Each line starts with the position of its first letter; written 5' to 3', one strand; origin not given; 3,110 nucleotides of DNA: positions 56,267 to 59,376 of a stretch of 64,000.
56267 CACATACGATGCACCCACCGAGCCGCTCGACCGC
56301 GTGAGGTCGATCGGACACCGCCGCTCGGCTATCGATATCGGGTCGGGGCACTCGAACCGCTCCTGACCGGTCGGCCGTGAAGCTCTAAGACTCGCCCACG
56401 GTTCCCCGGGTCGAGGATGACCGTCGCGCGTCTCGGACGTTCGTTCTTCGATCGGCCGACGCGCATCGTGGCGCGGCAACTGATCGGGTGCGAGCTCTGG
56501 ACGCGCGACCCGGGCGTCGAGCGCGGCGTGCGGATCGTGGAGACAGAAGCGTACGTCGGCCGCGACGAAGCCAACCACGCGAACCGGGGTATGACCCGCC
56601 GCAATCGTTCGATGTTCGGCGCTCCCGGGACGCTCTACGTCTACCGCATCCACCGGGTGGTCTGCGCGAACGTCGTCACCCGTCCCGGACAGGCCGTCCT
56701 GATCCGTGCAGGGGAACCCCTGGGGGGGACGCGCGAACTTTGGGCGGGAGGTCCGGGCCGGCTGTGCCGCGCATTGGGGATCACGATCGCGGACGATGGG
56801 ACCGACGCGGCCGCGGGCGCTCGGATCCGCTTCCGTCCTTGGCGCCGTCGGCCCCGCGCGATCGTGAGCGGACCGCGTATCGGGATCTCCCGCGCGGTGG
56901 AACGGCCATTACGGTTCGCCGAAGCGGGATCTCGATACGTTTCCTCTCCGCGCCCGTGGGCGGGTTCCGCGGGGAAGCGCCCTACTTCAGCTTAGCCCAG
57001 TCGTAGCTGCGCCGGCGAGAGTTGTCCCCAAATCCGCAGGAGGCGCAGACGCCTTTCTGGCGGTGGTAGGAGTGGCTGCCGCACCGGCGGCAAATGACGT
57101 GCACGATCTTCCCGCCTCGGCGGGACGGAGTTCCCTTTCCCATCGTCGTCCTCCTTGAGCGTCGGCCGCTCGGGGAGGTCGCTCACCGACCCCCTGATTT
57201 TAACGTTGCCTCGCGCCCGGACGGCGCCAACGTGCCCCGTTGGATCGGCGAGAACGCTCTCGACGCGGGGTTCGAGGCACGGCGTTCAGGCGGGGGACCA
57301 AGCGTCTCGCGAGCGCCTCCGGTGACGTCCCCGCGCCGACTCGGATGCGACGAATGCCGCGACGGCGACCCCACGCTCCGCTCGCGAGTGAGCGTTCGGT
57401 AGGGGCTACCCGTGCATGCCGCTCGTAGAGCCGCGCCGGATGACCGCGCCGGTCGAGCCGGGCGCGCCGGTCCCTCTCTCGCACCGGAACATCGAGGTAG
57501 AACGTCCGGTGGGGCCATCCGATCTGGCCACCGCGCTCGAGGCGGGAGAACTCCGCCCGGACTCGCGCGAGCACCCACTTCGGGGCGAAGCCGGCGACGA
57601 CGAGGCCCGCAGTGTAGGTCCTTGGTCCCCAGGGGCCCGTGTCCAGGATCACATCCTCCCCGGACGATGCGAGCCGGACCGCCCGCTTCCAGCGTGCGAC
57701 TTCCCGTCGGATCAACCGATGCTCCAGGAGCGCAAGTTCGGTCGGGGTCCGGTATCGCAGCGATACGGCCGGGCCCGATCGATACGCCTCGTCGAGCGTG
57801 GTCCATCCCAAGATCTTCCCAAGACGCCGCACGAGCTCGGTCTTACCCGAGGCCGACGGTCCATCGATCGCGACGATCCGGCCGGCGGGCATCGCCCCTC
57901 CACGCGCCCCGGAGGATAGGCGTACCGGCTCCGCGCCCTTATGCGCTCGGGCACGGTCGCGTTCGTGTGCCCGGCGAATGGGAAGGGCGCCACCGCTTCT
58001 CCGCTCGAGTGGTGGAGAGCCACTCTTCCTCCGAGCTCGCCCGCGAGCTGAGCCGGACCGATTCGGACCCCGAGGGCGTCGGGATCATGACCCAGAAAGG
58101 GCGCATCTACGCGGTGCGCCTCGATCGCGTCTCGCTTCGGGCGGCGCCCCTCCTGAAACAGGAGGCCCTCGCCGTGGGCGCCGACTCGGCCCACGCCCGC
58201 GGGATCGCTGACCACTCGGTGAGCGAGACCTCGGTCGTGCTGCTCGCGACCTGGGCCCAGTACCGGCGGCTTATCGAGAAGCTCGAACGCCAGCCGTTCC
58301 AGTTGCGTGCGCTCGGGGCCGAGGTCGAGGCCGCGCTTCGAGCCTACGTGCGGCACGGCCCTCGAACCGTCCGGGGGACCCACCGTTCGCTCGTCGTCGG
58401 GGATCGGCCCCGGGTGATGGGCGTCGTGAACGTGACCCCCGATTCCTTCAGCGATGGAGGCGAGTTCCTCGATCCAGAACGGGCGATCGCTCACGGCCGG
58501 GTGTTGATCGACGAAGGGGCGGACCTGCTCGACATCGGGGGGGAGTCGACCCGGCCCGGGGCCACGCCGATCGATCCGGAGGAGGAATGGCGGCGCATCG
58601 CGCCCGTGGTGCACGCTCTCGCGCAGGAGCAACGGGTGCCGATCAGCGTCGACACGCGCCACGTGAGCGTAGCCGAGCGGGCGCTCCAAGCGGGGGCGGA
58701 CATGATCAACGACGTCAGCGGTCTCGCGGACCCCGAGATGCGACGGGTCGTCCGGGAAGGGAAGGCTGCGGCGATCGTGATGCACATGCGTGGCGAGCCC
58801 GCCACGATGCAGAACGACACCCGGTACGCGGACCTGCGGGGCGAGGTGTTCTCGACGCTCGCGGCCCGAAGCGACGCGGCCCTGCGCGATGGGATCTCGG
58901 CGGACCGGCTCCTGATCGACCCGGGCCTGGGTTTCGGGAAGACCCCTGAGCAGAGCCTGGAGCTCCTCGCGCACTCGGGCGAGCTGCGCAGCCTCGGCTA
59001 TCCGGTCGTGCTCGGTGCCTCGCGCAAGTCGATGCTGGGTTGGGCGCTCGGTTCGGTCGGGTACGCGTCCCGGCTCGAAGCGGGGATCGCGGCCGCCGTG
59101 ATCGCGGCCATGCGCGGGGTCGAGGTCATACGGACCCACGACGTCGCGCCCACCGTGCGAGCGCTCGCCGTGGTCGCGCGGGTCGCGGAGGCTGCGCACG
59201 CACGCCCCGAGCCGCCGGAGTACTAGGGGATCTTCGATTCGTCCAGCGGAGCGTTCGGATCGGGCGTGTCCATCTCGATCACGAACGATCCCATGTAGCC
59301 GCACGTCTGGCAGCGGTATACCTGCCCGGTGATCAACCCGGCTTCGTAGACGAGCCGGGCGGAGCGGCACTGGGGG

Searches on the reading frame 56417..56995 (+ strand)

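Call 55: search_protein_families(library=pfam, proteins=[window:56417-56995:+], max_evalue=0.001)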
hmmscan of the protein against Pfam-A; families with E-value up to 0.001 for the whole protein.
window:56417-56995:+ (192 aa): 1 family
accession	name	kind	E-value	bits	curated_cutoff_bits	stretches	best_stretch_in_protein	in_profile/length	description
PF02245.21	Pur_DNA_glyco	-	1e-45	155.8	27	1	9-172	1-180/181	Methylpurine-DNA glycosylase (MPG)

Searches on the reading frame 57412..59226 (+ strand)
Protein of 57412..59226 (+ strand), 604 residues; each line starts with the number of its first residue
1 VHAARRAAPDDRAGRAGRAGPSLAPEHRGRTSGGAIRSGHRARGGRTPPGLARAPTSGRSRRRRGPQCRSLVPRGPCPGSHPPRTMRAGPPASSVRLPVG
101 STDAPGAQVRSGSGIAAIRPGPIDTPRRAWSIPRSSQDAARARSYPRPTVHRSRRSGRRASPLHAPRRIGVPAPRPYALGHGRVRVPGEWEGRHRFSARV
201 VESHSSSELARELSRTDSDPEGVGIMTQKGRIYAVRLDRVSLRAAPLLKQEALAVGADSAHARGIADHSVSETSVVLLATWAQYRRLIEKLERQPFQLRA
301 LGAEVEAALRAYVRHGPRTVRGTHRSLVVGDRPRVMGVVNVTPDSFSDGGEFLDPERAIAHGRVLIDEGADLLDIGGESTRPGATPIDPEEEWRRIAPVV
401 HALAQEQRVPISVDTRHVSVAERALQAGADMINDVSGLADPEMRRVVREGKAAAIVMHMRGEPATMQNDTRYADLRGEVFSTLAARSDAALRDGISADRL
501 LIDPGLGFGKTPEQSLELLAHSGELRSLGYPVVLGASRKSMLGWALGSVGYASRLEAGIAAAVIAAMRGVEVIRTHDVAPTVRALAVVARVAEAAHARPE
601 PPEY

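Call 31: search_protein_families(library=pfam, proteins=[window:57412-59226:+], max_evalue=0.001)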
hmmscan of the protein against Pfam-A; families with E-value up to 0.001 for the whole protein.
window:57412-59226:+ (604 aa): 1 family
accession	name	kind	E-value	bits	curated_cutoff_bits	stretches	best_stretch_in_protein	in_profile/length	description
PF00809.28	Pterin_bind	-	3.1e-81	273.1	25.5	1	336-576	1-244/244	Pterin binding enzyme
